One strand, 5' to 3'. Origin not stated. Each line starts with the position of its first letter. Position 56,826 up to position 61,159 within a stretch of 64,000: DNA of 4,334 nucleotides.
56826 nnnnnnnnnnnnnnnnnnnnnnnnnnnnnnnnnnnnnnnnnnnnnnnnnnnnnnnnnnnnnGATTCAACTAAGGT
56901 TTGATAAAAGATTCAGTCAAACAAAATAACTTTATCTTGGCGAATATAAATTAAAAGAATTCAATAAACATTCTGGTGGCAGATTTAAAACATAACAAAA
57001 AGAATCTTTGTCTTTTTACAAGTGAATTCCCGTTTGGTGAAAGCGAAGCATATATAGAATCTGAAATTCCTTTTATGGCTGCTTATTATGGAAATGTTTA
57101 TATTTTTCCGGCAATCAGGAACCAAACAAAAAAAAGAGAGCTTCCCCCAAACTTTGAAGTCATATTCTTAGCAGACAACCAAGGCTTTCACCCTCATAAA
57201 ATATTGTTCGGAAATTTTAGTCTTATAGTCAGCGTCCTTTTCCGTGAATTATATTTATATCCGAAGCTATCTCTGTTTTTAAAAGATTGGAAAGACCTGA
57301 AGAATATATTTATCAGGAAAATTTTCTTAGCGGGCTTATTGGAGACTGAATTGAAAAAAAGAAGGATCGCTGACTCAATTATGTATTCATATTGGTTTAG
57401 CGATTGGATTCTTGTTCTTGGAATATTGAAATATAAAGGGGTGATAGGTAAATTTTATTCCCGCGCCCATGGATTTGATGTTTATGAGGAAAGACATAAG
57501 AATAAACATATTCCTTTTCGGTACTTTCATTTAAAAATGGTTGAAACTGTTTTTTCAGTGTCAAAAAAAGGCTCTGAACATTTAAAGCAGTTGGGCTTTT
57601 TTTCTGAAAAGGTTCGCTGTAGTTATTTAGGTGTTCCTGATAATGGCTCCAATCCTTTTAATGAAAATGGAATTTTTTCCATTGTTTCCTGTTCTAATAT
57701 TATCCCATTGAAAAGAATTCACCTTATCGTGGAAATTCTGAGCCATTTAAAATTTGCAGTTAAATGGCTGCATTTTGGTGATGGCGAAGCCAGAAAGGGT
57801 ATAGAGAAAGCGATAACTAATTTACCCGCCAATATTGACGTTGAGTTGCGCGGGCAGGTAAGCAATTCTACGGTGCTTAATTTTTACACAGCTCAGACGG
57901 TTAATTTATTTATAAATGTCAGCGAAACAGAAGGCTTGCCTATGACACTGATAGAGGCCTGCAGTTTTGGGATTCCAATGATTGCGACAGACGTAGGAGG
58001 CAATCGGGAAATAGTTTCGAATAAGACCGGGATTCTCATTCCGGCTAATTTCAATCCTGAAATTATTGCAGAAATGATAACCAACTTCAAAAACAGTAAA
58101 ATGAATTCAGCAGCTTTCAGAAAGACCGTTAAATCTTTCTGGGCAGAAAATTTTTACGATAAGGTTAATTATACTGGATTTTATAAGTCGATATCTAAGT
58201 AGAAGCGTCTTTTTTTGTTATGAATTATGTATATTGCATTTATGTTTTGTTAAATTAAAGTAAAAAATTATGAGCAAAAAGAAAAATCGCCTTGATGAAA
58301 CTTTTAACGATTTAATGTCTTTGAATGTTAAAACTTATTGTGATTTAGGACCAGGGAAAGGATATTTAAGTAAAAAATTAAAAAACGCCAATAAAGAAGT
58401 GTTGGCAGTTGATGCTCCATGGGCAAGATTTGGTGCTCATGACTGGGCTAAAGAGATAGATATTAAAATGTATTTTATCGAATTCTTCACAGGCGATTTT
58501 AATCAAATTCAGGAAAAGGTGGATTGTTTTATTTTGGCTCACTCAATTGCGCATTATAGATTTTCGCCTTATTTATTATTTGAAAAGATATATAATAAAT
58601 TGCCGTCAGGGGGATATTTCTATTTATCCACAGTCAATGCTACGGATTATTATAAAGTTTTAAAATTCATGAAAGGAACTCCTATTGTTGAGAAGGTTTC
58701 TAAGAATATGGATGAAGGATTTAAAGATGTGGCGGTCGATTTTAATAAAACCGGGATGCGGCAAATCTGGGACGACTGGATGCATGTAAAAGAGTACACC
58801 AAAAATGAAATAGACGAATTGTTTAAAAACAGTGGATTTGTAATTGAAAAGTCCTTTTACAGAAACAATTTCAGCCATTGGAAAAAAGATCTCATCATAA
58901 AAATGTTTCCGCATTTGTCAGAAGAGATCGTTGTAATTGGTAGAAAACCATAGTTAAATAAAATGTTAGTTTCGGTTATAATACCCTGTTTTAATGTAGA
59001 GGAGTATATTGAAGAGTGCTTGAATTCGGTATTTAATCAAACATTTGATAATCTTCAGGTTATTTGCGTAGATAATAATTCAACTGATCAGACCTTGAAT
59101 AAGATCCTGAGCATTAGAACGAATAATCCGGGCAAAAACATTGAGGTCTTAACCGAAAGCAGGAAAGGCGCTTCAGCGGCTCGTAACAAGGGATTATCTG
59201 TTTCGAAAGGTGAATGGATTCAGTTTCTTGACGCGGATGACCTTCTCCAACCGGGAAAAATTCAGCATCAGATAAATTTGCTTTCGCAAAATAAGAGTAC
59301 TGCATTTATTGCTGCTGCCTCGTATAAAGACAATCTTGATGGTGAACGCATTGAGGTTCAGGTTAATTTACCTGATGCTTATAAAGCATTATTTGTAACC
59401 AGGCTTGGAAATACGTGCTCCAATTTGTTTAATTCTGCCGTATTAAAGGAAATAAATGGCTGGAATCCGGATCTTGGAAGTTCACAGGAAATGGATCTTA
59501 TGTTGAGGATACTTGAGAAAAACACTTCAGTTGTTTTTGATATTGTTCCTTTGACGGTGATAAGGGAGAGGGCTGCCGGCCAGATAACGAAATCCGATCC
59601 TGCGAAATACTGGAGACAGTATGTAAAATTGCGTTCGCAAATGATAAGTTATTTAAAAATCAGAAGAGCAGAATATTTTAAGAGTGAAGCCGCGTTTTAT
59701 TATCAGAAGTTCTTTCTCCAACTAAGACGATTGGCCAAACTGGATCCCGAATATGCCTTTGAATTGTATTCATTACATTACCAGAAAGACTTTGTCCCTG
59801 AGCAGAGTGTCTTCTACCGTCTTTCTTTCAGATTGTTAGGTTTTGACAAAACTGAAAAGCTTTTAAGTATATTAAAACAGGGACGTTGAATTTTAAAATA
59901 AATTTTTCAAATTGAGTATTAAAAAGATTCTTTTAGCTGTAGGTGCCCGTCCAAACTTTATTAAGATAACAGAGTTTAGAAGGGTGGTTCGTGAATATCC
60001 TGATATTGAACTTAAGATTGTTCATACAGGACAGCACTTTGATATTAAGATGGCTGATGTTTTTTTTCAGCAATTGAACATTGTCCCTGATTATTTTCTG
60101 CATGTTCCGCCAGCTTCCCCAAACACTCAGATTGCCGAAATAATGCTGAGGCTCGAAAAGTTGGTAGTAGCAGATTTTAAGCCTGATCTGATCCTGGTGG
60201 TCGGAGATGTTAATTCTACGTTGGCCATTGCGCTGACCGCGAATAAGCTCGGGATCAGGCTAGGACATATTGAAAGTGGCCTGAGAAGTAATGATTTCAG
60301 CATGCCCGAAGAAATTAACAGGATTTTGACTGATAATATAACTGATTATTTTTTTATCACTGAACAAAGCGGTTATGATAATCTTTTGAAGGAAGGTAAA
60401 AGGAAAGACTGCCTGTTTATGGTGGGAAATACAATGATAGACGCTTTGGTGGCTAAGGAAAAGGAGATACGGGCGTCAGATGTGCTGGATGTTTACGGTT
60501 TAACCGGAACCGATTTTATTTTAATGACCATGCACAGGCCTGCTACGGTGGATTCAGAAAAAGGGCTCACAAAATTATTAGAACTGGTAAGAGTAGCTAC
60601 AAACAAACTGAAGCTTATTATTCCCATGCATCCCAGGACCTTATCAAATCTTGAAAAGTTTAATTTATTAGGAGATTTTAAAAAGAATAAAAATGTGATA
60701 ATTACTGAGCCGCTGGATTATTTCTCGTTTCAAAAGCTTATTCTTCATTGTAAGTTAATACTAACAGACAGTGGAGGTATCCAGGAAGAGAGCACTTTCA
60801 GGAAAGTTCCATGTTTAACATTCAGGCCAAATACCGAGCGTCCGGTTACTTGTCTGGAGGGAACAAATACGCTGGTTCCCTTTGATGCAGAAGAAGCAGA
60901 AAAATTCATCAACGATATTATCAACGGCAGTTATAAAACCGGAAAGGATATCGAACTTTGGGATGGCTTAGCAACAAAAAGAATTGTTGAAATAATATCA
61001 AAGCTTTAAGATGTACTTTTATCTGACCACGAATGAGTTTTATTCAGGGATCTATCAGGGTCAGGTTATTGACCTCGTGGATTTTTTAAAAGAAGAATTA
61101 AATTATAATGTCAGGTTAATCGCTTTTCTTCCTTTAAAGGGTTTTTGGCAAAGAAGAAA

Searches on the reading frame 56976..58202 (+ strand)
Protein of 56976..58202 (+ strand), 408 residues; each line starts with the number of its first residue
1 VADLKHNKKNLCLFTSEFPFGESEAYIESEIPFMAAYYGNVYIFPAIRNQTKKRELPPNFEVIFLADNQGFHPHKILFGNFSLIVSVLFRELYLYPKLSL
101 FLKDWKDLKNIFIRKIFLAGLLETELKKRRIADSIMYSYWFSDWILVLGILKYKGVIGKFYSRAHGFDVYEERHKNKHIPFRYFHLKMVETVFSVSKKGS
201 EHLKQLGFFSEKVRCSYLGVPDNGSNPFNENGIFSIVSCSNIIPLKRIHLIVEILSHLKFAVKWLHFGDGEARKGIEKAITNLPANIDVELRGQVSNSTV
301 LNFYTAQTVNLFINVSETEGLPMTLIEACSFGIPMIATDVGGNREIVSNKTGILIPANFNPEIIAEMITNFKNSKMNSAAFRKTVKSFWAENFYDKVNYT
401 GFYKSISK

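Call 27: search_protein_families(library=pfam, proteins=[window:56976-58202:+], max_evalue=0.001)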
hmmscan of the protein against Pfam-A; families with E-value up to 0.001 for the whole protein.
window:56976-58202:+ (408 aa): 2 families
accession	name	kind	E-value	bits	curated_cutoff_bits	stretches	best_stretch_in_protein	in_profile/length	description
PF00534.26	Glycos_transf_1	-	3.2e-21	76.1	26.4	1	236-383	18-167/172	Glycosyl transferases group 1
PF13692.12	Glyco_trans_1_4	-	2e-16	61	27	1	236-369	4-137/142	Glycosyl transferases group 1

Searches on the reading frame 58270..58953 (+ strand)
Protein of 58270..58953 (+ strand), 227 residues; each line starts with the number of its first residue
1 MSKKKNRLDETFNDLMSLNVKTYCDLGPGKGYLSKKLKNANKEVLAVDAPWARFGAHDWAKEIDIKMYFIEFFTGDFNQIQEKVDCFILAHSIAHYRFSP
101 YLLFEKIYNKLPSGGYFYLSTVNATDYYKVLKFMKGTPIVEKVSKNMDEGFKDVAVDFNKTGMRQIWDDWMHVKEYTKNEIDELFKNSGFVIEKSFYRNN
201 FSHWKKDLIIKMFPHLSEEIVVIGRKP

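Call 27: search_protein_families(library=pfam, proteins=[window:58270-58953:+], max_evalue=0.001)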
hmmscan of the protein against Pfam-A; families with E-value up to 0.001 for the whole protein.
window:58270-58953:+ (227 aa): 3 families
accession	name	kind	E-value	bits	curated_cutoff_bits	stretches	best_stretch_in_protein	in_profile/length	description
PF13489.12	Methyltransf_23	-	5e-10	39.8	27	1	18-193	21-162/164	Methyltransferase domain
PF13847.12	Methyltransf_31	-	8.4e-06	26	27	1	21-185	5-141/145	Methyltransferase domain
PF08241.18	Methyltransf_11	-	8.9e-05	23.5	21.2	1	25-119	2-95/95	Methyltransferase domain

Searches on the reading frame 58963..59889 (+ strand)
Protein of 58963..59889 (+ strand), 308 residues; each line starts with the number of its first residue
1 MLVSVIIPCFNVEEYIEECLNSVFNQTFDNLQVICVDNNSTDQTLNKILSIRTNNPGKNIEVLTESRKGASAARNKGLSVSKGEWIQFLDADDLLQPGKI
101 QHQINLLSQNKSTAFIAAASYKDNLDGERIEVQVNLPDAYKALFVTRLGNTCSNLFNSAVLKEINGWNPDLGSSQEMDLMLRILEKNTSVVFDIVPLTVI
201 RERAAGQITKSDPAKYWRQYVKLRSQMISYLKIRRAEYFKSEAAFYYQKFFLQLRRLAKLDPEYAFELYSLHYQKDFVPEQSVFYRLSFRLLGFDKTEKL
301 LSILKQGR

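Call 27: search_protein_families(library=pfam, proteins=[window:58963-59889:+], max_evalue=0.001)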
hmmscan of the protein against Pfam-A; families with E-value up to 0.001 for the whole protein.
window:58963-59889:+ (308 aa): 3 families
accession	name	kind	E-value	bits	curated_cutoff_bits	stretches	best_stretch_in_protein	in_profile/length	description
PF00535.33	Glycos_transf_2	-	3.2e-33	115.5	23.3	1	4-127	1-123/168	Glycosyl transferase family 2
PF13641.12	Glyco_tranf_2_3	-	1e-17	65.4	27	1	3-222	3-222/230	Glycosyltransferase like family 2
PF10111.15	Glyco_tranf_2_2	-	4e-14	53.2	27.3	1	4-186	1-202/276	Glycosyltransferase like family 2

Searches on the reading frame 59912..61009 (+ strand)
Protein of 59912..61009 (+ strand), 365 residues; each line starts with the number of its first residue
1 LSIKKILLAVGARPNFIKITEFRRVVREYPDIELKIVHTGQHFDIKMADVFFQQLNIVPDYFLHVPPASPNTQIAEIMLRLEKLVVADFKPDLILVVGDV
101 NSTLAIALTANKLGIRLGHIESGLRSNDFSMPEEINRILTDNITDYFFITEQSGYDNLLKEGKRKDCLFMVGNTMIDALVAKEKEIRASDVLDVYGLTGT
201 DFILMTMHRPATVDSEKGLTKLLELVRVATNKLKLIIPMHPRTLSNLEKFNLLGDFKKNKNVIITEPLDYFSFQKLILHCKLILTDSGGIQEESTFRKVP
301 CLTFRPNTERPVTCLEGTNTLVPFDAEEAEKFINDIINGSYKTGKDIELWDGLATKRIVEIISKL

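Call 27: search_protein_families(library=pfam, proteins=[window:59912-61009:+], max_evalue=0.001)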
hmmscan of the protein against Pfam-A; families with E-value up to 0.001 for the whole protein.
window:59912-61009:+ (365 aa): 1 family
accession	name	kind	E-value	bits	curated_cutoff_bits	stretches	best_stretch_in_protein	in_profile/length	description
PF02350.25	Epimerase_2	-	1.4e-86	290.9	30.6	1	26-362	3-346/347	UDP-N-acetylglucosamine 2-epimerase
